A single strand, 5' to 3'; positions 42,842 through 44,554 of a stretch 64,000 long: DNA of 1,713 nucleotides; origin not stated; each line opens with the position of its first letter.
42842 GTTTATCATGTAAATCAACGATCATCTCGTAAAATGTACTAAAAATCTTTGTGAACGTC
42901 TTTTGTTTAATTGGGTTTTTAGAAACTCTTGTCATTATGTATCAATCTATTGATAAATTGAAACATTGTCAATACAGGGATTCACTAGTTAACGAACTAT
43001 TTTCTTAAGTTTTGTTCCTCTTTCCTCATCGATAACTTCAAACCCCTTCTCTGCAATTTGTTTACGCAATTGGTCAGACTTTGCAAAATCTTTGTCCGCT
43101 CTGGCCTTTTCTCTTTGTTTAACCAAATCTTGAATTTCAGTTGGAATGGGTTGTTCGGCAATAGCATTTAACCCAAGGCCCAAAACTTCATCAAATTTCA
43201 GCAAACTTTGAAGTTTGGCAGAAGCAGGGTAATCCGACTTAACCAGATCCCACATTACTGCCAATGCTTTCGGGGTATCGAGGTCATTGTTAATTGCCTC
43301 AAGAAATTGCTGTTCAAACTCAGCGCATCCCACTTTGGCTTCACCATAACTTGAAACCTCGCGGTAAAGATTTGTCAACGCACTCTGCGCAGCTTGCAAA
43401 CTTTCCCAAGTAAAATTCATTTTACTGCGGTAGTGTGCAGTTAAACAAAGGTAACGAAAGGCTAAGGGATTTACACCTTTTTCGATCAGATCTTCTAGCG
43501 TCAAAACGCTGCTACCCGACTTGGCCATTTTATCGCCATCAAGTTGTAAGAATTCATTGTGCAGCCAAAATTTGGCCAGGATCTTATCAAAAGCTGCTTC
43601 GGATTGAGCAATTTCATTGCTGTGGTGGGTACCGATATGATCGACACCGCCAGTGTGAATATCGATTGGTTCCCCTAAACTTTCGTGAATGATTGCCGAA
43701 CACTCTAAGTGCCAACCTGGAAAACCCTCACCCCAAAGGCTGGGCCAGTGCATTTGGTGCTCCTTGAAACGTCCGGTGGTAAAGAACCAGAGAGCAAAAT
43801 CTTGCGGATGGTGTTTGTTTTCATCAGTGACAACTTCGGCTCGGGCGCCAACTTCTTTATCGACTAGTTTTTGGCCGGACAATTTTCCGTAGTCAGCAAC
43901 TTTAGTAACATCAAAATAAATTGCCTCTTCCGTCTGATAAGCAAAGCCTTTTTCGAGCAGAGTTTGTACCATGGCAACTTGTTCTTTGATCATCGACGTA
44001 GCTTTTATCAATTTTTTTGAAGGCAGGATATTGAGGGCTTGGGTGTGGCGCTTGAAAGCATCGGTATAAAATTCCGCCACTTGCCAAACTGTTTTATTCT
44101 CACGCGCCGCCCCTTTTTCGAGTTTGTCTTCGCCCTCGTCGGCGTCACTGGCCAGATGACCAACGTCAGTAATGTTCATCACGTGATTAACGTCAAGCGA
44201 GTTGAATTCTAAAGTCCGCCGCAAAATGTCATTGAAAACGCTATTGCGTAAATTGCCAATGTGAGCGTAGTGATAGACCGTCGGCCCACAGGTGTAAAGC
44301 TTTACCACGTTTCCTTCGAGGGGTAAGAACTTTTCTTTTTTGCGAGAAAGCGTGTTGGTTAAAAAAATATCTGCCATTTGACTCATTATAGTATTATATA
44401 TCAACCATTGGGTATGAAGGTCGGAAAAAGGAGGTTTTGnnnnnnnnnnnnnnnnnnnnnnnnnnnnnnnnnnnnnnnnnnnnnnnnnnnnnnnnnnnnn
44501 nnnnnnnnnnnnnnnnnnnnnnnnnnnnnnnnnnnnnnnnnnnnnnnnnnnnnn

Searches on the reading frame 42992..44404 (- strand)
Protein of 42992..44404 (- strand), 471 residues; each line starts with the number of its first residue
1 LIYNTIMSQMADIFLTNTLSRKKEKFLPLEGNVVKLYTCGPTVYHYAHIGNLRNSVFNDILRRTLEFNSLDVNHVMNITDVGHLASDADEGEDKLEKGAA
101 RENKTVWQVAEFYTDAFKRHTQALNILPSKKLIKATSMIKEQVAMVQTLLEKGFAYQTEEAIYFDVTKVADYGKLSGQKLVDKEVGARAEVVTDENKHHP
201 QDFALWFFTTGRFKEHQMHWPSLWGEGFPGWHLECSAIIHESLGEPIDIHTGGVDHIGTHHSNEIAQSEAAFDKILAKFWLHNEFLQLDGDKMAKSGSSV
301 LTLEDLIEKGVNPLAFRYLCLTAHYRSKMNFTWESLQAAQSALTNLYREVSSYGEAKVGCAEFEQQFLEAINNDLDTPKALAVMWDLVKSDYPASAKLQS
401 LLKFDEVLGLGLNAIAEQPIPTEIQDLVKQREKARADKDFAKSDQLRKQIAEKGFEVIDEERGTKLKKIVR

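Call 47: search_protein_families(library=pfam, proteins=[window:42992-44404:-], max_evalue=0.00001)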
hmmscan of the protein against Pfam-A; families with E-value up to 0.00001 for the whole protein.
window:42992-44404:- (471 aa): 3 families
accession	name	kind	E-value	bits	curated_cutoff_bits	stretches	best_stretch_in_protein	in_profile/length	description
PF01406.26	tRNA-synt_1e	-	5.1e-90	302.3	27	1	27-340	3-300/301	tRNA synthetases class I (C) catalytic domain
PF09334.17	tRNA-synt_1g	-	1.8e-08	34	20.1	0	281-338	316-373/391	tRNA synthetases class I (M)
PF23493.1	CysS_C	-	2.4e-06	28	23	1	420-461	4-45/51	Cysteinyl-tRNA ligase anticodon binding domain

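Call 48: find_related_loci(query=window:42992-44404:-, collection=genome_contigs, flank=1000)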
Query window:42992-44404:- (471 aa) in genome_contigs; peptide patterns used: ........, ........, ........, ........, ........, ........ (x = any residue, [..] = any of these).
129 stretches matched a pattern; 91 encode a relative of the query (tblastn E <= 1e-3); the best 80 are kept; 80 distinct loci.
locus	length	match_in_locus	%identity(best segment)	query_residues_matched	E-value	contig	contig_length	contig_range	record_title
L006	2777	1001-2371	54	4-466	1e-169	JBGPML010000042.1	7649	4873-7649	MAG: Patescibacteria group bacterium isolate OBJ_0618_7090110_239 k141_5316180_length_7649_cov_45.8531, whole genome sho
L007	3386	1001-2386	52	15-466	6e-157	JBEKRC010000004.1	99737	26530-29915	MAG: Minisyncoccia bacterium isolate SPRUCE 501 SPRUCE_501_4, whole genome shotgun sequence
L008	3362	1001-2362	54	15-469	4e-156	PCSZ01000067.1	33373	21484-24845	MAG: Candidatus Uhrbacteria bacterium CG22_combo_CG10-13_8_21_14_all_47_17 CG22_scaffold_664_c, whole genome shotgun seq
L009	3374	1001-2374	52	15-461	2e-152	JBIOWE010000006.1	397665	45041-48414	MAG: Patescibacteria group bacterium isolate MAG090 k127_1872980, whole genome shotgun sequence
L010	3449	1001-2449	49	15-463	2e-152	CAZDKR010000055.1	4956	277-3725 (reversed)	MAG TPA_asm: uncultured Gammaproteobacteria bacterium isolate binchicken_co184_737 genome assembly, contig: NODE_36747_l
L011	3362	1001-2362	52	11-466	9e-146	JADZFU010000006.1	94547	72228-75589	MAG: Candidatus Uhrbacteria bacterium isolate SJ877 c_000001582994, whole genome shotgun sequence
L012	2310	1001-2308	52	13-450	2e-149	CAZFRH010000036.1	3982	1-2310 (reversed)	MAG TPA_asm: uncultured Gammaproteobacteria bacterium isolate binchicken_co128_233 genome assembly, contig: NODE_24545_l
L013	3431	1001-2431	48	2-468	4e-143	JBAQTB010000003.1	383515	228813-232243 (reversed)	MAG: Patescibacteria group bacterium isolate MFD03292_ilm_asm_bin19 k127_108207, whole genome shotgun sequence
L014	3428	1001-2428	48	13-469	8e-147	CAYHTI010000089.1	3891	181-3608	MAG TPA_asm: uncultured Gammaproteobacteria bacterium isolate ERP119705_co15_179 genome assembly, contig: NODE_33297_len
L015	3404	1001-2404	49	10-468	1e-141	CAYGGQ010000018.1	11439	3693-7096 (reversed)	MAG TPA_asm: uncultured Gammaproteobacteria bacterium isolate ERP113451_co3_125 genome assembly, contig: NODE_4639_lengt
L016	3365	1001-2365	47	10-468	5e-139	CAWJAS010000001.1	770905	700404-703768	MAG: Candidatus Magasanikbacteria bacterium isolate MFD04716.bin.1.126 genome assembly, contig: contig_41330, whole geno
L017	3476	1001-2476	46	13-469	6e-139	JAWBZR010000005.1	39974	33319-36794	MAG: Candidatus Aenigmatarchaeota archaeon isolate JZ-1_201901_bins_70 JZ-1_201901_bins_70_scaffold_5, whole genome shot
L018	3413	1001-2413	46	2-469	2e-136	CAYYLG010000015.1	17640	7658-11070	MAG TPA_asm: uncultured Candidatus Saccharibacteria bacterium isolate SRP135725_co1_52 genome assembly, contig: NODE_416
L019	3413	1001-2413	47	11-467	9e-133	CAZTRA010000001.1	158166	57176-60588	MAG TPA_asm: uncultured Candidatus Saccharibacteria bacterium isolate SRP219642_co4_90 genome assembly, contig: NODE_103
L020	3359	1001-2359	50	13-466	2e-143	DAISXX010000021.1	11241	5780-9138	MAG TPA_asm: Patescibacteria group bacterium isolate CTOTU9708 NODE_577_length_11241_cov_7.318076, whole genome shotgun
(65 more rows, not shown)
